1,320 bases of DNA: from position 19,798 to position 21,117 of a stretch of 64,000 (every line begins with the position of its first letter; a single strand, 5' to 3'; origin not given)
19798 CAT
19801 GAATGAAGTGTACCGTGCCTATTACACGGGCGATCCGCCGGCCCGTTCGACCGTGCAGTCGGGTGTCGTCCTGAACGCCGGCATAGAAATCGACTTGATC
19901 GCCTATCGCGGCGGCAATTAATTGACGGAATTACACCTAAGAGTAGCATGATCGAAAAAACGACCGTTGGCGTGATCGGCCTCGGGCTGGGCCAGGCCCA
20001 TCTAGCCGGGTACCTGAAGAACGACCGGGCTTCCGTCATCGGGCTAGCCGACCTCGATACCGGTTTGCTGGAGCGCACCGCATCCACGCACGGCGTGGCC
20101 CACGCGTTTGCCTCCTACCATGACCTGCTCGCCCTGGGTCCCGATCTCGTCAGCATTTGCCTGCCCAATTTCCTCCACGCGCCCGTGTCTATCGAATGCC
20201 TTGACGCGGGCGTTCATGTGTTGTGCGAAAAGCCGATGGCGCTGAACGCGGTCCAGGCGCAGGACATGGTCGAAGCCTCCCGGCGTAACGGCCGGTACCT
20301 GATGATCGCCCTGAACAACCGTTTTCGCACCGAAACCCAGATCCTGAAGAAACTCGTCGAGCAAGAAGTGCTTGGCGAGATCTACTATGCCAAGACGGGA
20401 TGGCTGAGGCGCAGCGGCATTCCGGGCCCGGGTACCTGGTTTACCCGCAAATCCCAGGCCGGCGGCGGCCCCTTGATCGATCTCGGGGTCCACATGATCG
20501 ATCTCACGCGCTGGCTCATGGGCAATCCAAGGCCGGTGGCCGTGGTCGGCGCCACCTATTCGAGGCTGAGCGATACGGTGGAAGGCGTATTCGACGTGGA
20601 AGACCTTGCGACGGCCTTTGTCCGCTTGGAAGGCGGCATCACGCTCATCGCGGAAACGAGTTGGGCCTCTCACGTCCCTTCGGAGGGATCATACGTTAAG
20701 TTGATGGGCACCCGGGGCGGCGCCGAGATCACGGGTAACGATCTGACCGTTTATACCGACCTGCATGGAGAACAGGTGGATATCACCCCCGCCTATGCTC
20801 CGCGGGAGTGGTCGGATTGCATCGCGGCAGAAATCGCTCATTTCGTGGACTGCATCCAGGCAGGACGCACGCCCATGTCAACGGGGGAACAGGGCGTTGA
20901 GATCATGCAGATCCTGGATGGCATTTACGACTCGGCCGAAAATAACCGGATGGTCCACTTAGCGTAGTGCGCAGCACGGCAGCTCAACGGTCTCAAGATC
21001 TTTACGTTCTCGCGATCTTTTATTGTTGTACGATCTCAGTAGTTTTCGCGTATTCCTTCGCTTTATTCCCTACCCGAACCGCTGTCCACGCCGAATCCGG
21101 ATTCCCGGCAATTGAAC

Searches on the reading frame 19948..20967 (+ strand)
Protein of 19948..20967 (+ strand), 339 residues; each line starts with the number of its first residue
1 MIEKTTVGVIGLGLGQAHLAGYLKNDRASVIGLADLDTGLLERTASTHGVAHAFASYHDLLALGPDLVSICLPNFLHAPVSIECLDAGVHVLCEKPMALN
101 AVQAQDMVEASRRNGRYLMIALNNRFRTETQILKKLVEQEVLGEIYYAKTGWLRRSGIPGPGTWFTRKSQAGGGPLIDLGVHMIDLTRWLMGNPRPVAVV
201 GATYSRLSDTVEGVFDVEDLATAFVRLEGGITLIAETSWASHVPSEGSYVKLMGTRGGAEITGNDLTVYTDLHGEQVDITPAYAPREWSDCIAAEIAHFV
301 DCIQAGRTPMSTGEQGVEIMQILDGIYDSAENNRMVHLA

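Call 28: find_encoding_contigs(protein=window:19948-20967:+, flank=10000, max_places=1)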
Protein window:19948-20967:+ (339 aa): 19 contigs read that carry it; 1 place shown.
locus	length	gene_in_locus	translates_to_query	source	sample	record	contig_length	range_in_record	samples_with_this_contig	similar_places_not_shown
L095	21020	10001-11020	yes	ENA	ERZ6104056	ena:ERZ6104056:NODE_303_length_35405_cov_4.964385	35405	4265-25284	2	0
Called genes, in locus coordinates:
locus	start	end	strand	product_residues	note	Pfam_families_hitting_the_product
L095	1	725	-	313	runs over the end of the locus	PF13371:TPR_9 (faint), PF13512:TPR_18 (faint), PF00515:TPR_1 (faint), PF07719:TPR_2 (faint), PF13174:TPR_6 (faint), PF13525:YfiO, PF13432:TPR_16 (weak), PF13525:YfiO (weak), +3 more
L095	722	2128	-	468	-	PF00919:UPF0004, PF04055:Radical_SAM, PF01938:TRAM (weak), PF18693:TRAM_2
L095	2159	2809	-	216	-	PF03548:LolA, PF17131:TP_0789-like (weak)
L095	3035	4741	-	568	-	PF07969:Amidohydro_3, PF01979:Amidohydro_1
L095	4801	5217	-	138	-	PF02310:B12-binding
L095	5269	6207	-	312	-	PF03308:MeaB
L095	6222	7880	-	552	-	PF01368:DHH, PF02272:DHHA1, PF17768:RecJ_OB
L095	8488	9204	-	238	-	PF24481:CT398_CC, PF02591:Zn_ribbon_9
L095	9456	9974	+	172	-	PF01042:Ribonuc_L-PSP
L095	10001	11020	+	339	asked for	PF01408:GFO_IDH_MocA, PF02894:GFO_IDH_MocA_C, PF22725:GFO_IDH_MocA_C3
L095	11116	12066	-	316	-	PF13428:TPR_14 (faint), PF19867:DUF6340 (weak), PF13432:TPR_16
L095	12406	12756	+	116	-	PF00355:Rieske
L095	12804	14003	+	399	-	PF00033:Cytochrome_B, PF13631:Cytochrom_B_N_2, PF00032:Cytochrom_B_C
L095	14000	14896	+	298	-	PF14522:Cytochrome_C7 (faint)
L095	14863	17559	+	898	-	PF02585:PIG-L, PF10633:NPCBM_assoc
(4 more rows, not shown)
